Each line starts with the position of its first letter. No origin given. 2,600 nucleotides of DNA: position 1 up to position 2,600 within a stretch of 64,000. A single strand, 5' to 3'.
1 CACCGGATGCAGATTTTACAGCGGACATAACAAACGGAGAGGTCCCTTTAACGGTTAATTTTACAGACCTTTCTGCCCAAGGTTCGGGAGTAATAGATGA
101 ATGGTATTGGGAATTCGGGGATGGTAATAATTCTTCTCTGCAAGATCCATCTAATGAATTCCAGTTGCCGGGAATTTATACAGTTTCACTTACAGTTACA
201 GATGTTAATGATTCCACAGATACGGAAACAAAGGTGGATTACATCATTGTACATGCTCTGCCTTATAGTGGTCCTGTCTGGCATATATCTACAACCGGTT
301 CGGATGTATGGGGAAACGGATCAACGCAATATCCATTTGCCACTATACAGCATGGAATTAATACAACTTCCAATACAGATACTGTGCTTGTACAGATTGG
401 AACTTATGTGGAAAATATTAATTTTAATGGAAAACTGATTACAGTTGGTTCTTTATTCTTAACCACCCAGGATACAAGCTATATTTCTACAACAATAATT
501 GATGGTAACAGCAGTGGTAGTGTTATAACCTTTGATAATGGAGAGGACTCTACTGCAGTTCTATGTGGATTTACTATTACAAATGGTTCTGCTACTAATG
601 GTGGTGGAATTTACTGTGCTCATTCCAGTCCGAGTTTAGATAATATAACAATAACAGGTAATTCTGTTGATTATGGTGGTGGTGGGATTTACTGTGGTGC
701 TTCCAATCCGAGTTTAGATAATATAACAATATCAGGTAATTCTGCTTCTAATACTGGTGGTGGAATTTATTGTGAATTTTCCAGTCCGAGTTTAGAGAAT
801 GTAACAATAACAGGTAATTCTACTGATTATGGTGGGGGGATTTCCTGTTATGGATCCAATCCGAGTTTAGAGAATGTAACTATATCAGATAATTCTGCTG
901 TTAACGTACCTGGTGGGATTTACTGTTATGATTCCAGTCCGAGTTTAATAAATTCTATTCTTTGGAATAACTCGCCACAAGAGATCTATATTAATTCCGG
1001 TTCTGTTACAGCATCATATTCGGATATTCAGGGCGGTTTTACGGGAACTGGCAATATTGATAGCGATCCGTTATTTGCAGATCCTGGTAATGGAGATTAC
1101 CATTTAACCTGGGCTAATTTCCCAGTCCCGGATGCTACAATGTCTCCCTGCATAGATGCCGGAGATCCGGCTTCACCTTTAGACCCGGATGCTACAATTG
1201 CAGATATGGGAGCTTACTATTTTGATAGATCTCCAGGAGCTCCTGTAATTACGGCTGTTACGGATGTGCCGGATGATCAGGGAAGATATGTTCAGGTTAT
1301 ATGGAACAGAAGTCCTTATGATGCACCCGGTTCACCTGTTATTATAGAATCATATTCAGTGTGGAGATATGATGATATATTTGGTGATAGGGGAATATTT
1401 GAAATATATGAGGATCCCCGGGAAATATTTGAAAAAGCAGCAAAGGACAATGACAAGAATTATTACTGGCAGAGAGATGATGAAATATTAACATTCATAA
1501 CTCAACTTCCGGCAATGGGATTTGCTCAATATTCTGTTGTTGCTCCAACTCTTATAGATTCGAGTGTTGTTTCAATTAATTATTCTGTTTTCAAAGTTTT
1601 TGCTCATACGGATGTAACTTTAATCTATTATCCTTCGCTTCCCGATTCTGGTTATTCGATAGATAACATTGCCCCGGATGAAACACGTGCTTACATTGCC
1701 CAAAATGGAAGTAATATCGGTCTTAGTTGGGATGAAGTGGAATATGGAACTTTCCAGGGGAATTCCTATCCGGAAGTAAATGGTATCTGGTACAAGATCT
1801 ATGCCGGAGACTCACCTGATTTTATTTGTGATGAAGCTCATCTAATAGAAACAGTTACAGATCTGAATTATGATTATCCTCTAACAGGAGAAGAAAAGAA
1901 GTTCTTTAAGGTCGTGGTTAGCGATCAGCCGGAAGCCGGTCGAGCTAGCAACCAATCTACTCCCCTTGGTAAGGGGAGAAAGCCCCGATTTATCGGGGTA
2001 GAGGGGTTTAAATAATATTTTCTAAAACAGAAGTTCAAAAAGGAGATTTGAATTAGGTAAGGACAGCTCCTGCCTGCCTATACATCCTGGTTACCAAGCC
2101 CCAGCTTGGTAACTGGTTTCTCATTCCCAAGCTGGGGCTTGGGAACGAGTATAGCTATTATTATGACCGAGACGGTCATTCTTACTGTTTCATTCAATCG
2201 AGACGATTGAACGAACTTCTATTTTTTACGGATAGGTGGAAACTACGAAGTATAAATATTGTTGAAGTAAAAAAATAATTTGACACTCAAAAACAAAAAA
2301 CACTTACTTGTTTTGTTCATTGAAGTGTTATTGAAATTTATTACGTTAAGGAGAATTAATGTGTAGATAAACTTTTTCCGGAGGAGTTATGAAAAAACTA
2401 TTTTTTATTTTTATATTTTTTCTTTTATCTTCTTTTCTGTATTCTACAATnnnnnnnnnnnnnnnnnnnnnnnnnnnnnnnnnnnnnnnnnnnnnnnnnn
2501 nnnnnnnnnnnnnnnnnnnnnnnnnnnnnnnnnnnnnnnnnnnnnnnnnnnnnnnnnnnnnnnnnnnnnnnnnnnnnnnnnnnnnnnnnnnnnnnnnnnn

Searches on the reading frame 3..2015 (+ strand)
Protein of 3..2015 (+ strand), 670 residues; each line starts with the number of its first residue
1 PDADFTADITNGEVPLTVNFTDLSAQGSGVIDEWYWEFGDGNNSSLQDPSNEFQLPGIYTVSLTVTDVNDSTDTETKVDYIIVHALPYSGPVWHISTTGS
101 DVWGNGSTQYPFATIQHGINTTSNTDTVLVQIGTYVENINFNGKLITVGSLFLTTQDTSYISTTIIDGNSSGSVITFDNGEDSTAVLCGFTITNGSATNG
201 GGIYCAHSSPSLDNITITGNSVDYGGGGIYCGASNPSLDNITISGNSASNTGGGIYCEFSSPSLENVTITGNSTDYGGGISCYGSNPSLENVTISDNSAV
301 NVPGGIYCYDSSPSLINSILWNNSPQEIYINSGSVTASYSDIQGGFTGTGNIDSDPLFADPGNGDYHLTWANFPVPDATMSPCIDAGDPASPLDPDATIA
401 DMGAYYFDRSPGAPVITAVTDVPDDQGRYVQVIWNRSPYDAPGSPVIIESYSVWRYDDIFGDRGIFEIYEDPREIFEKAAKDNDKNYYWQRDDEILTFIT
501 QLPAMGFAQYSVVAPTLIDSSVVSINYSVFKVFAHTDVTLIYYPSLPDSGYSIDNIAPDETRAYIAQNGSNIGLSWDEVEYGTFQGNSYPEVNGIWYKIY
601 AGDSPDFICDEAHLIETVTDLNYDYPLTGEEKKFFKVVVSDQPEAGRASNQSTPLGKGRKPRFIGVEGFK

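Call 15: search_protein_families(library=pfam, proteins=[window:3-2015:+], max_evalue=0.01)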
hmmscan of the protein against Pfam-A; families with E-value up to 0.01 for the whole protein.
window:3-2015:+ (670 aa): 3 families
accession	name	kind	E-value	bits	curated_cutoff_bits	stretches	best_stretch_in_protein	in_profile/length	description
PF18911.6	PKD_4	-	9.1e-14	51.7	27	1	2-82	5-84/85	PKD domain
PF00801.26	PKD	-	2.6e-07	31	23.5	1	13-79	12-79/80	PKD domain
PF02415.23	Chlam_PMP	-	1.8e-05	24.9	20.6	1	240-258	1-19/19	Chlamydia polymorphic membrane protein (Chlamydia_PMP) repeat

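Call 26: find_homologous_proteins(query=window:3-2015:+, max_evalue=1e-20)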
Query window:3-2015:+ (670 aa): 6738 proteins with E <= 1e-20 among 8000 candidates; the best 120 are listed.
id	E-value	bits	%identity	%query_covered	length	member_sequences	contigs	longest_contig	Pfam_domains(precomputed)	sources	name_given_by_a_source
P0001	0.0e+0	2137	100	100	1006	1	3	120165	PF00801.27,PF02415.24,PF17161.11,PF18911.7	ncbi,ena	-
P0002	0.0e+0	1562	74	86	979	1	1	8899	PF13229.13,PF02415.24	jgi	jgi:predicted outer membrane repeat protein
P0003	0.0e+0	1297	67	83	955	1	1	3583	PF13229.13,PF02415.24,PF05048.20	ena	-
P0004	0.0e+0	1287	71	88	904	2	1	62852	PF07602.18,PF02415.24,PF17161.11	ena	-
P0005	0.0e+0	1194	52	57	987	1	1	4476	PF00801.27,PF07602.18,PF02415.24,PF18911.7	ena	-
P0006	0.0e+0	1175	59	68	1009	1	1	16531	PF00801.27,PF07602.18,PF02415.24,PF18911.7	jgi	jgi:predicted outer membrane repeat protein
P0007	0.0e+0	1168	56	68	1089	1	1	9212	PF00801.27,PF02415.24,PF22842.4,PF17161.11,PF18911.7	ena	-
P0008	0.0e+0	1140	61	83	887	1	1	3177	PF13229.13,PF02415.24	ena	-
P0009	0.0e+0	1055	60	85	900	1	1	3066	PF02415.24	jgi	-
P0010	0.0e+0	1030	59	87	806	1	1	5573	PF07602.18,PF02415.24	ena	-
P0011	2.9e-293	992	78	53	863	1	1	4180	PF02415.24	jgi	jgi:predicted outer membrane repeat protein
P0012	1.3e-292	990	61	61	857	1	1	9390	PF00801.27,PF07602.18,PF02415.24,PF22842.4,PF18911.7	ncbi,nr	ncbi:MAG: DUF1565 domain-containing protein [Candidatus Cloacimonetes bacterium]|nr:DUF1565 domain-c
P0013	9.2e-289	977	63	61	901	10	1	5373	PF00801.27,PF02415.24,PF18911.7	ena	-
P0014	2.5e-287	973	72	87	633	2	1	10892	PF13229.13,PF07602.18,PF02415.24,PF05048.20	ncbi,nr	ncbi:MAG: right-handed parallel beta-helix repeat-containing protein [Candidatus Cloacimonetes bacte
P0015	1.0e-282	957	51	85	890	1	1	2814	PF13229.13,PF02415.24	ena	-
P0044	1.5e-203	696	59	84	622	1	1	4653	PF02415.24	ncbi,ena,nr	ncbi:MAG: hypothetical protein KAT74_07020 [Candidatus Cloacimonetes bacterium]|nr:hypothetical prot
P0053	1.3e-194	666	61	81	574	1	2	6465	PF02415.24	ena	-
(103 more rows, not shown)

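Call 29: find_encoding_contigs(protein=P0014, flank=3000, max_places=3)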
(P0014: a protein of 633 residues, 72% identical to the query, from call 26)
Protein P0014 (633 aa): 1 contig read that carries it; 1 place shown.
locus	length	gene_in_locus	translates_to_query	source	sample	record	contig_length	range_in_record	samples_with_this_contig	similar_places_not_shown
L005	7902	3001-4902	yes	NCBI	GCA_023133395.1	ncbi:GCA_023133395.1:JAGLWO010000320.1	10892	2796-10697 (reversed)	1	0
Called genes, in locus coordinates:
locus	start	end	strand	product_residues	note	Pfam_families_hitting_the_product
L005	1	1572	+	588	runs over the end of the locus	PF13620:CarboxypepD_reg (faint), PF13585:CHU_C (faint), PF18370:RGI_lyase (faint), PF13860:FlgD_ig (weak)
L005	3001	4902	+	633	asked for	PF07602:DUF1565 (weak), PF02415:Chlam_PMP (faint), PF05048:NosD (weak), PF13229:Beta_helix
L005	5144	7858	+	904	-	PF07602:DUF1565 (faint), PF02415:Chlam_PMP (faint), PF17161:DUF5123 (faint)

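Call 30: find_encoding_contigs(protein=P0010, flank=3000, max_places=3)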
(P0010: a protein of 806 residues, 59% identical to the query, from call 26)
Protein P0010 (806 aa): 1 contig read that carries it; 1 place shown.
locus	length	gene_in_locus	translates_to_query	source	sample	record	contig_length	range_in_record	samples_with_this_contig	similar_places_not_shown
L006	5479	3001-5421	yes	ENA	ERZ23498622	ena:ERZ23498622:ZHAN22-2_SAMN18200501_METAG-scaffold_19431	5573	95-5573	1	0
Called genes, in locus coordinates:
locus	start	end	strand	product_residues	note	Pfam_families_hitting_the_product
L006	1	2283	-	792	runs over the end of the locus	?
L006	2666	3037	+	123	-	-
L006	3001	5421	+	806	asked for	PF02415:Chlam_PMP (faint), PF07602:DUF1565 (faint)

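Call 31: find_encoding_contigs(protein=P0004, flank=3000, max_places=3)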
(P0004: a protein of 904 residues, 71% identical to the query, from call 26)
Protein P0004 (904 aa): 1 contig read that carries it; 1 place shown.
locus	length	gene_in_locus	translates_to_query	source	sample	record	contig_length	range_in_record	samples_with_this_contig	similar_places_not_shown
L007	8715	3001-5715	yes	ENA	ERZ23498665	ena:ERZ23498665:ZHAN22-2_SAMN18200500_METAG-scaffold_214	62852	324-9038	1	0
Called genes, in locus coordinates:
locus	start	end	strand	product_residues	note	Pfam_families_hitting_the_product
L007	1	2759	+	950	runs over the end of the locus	PF02415:Chlam_PMP (faint), PF05048:NosD (weak), PF13229:Beta_helix (weak)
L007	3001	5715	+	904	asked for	PF07602:DUF1565 (faint), PF02415:Chlam_PMP (faint), PF17161:DUF5123 (faint)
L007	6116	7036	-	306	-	PF14238:DUF4340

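Call 32: find_encoding_contigs(protein=P0002, flank=3000, max_places=3)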
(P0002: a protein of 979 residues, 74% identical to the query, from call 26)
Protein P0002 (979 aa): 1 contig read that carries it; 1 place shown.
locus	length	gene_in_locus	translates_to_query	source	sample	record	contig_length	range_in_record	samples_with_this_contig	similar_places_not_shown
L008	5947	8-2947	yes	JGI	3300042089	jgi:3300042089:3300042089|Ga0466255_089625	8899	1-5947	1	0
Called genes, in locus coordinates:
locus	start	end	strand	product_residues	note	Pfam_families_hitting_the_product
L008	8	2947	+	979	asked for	PF13229:Beta_helix, PF02415:Chlam_PMP (faint), PF13229:Beta_helix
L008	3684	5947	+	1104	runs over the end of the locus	PF00082:Peptidase_S8, PF13287:Fn3_assoc, PF13290:CHB_HEX_C_1, PF18962:Por_Secre_tail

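Call 51: find_encoding_contigs(protein=P0001, flank=10000, max_places=4)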
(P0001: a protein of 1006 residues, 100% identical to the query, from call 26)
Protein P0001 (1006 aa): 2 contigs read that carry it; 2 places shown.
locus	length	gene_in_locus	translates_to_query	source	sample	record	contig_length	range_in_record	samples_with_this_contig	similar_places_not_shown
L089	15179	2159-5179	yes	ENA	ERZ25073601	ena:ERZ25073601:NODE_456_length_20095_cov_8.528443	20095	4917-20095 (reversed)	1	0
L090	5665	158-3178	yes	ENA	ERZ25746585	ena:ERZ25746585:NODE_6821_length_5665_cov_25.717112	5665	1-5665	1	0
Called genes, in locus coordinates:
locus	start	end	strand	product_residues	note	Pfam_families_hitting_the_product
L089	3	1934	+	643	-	?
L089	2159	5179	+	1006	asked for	PF02415:Chlam_PMP (faint), PF17161:DUF5123 (faint), PF00801:PKD (weak), PF18911:PKD_4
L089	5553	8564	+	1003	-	-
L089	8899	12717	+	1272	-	PF00211:Guanylate_cyc, PF13191:AAA_16, PF00515:TPR_1 (faint), PF07719:TPR_2 (faint), PF13181:TPR_8 (faint), PF13176:TPR_7 (faint), PF17874:TPR_MalT (weak), PF13424:TPR_12, +1 more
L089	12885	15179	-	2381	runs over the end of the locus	PF00082:Peptidase_S8, PF07705:CARDB (faint), PF20009:GEVED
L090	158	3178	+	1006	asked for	PF02415:Chlam_PMP (faint), PF17161:DUF5123 (faint), PF00801:PKD (weak), PF18911:PKD_4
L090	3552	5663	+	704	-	?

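Call 53: find_encoding_contigs(protein=P0053, flank=4000, max_places=3)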
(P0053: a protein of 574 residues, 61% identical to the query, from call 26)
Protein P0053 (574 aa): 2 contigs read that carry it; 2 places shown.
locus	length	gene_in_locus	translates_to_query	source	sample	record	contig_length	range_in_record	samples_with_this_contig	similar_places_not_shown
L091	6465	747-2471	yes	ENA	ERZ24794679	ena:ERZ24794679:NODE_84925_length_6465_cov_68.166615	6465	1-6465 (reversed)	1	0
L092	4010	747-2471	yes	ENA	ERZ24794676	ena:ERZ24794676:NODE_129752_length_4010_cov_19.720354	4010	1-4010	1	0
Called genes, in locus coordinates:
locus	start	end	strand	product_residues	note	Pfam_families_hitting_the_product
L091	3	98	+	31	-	?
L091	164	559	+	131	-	PF00293:NUDIX, PF14815:NUDIX_4 (weak)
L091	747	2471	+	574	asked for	PF02415:Chlam_PMP (faint)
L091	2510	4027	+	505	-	PF21506:Knl-2-like_dom (faint), PF14312:FG-GAP_2, PF13585:CHU_C (faint), PF13860:FlgD_ig, PF18962:Por_Secre_tail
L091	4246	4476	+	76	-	PF14358:DUF4405 (weak)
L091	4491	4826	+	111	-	-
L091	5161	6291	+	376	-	PF13401:AAA_22 (faint), PF13173:AAA_14, PF13635:DUF4143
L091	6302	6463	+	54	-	?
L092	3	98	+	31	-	?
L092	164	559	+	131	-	PF00293:NUDIX, PF14815:NUDIX_4 (faint)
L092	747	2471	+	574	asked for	PF02415:Chlam_PMP (faint)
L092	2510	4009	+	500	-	?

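Call 54: find_encoding_contigs(protein=P0012, flank=5000, max_places=3)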
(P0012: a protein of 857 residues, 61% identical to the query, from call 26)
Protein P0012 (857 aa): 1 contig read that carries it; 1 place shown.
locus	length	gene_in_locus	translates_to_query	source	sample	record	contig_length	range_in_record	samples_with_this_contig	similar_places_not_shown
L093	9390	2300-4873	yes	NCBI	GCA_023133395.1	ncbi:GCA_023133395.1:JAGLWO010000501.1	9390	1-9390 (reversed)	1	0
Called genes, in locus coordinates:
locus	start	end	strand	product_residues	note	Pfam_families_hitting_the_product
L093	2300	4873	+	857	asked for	PF00801:PKD (weak), PF18911:PKD_4, PF22842:Pel9A-like_beta_helix (faint), PF02415:Chlam_PMP (faint), PF07602:DUF1565 (weak)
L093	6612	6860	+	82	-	-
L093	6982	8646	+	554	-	PF18911:PKD_4, PF00801:PKD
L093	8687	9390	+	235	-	?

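Call 68: find_encoding_contigs(protein=P0009, flank=3000, max_places=2)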
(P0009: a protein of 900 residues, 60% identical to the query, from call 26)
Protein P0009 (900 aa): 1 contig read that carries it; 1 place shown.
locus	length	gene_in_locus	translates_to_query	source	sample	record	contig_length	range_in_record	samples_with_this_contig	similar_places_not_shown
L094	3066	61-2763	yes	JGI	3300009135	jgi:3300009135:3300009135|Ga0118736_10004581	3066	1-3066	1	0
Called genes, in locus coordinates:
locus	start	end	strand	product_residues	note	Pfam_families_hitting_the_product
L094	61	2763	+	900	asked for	PF02415:Chlam_PMP (faint)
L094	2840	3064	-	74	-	?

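Call 69: find_encoding_contigs(protein=P0003, flank=3000, max_places=2)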
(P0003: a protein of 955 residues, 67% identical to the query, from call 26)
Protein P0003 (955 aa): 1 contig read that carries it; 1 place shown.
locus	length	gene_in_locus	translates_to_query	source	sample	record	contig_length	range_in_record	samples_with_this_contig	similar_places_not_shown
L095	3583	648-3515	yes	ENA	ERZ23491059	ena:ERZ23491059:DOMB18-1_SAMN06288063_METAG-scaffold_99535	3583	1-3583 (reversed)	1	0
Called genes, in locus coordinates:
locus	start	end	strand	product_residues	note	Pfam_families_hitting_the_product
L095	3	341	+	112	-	?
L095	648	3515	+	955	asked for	PF05048:NosD (weak), PF13229:Beta_helix (weak), PF02415:Chlam_PMP (faint), PF13229:Beta_helix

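Call 70: find_encoding_contigs(protein=P0044, flank=3000, max_places=2)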
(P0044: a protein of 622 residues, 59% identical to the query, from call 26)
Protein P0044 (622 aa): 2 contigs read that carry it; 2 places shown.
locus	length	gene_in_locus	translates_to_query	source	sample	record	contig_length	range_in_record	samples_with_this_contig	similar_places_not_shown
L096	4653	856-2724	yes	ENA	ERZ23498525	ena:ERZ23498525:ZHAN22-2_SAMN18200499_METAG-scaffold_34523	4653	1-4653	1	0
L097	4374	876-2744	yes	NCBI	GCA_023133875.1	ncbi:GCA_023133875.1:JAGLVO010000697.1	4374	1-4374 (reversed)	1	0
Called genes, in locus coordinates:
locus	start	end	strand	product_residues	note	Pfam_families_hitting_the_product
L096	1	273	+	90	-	?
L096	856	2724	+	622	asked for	PF02415:Chlam_PMP (faint)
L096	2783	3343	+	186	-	-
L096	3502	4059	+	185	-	-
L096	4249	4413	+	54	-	-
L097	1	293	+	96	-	?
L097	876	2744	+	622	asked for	PF02415:Chlam_PMP (faint)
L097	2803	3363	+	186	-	-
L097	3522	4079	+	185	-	-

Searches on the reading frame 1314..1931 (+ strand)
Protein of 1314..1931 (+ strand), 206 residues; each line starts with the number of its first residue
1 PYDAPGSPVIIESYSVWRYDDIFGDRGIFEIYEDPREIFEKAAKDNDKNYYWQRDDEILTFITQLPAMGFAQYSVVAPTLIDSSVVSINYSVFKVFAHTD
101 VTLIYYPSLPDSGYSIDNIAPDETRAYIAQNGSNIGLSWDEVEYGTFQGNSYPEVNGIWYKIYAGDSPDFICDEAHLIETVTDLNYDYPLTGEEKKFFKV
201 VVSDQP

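Call 42: find_related_loci(query=A2, collection=metagenome_contigs, flank=4000)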
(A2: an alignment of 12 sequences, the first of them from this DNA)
Query A2 (206 aa) in metagenome_contigs; peptide patterns used: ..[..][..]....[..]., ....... (x = any residue, [..] = any of these).
600 stretches matched a pattern (row limit reached: there are more); 503 encode a relative of the query (tblastn E <= 1e-3); the best 80 are kept; 80 distinct loci.
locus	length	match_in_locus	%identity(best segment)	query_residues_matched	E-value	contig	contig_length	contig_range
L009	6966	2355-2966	58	14-206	9e-75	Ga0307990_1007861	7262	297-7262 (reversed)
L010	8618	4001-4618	57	2-206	5e-74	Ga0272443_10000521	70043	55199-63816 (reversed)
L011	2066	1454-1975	58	31-206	7e-69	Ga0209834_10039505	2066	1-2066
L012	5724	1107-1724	50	3-206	6e-66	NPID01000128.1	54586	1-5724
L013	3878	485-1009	54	31-206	2e-62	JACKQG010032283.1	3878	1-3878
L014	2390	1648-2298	45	14-205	6e-57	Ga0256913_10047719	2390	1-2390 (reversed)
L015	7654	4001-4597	49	2-206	1e-54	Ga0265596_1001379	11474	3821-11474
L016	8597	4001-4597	49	2-206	1e-54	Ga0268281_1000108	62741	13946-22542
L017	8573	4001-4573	47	14-205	2e-52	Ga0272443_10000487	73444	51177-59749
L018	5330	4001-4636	44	14-205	3e-49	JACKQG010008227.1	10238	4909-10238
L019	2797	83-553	50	51-206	4e-43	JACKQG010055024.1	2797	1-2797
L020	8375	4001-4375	55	3-127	4e-40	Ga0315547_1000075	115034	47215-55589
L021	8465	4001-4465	40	52-206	2e-32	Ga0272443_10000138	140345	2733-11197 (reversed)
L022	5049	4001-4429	38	61-204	4e-25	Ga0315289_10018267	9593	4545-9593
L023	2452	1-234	59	73-150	7e-24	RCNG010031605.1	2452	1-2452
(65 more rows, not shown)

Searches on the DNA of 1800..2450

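Call 66: search_rna_families(source=window, start=1800, end=2450, threshold=evalue, max_evalue=10)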
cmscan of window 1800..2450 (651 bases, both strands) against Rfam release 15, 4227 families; matches with E-value up to 10: 8.
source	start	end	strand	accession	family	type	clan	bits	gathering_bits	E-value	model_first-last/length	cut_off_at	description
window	2086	2152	+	RF03463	mir-3036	Gene; miRNA;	-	28.5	70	0.0067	1-58/58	no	mir-3036 microRNA precursor family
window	2084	2150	-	RF03463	mir-3036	Gene; miRNA;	-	27.3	70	0.013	1-58/58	no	mir-3036 microRNA precursor family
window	1980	2087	-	RF01796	frnS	Gene; sRNA;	-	20.3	60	0.58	1-119/119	no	Fumarate/nitrate reductase regulator sRNA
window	1994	2076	-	RF00611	SNORD111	Gene; snRNA; snoRNA; CD-box;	-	17.3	46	4.3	1-89/89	no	Small nucleolar RNA SNORD111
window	2099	2136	+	RF01011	mir-605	Gene; miRNA;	-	17.1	98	2.1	1-82/82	no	mir-605 microRNA precursor family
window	2195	2262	+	RF00087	SNORD26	Gene; snRNA; snoRNA; CD-box;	CL00050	14.7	44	5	1-76/76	no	Small nucleolar RNA SNORD26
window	1977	2124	-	RF01732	asd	Gene; sRNA;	-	13.9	84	4.4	1-146/146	no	MarS sRNA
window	2087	2138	+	RF02399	NsiR1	Gene; sRNA;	-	13.6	39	7.4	14-52/60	no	Nitrogen stress-induced RNA 1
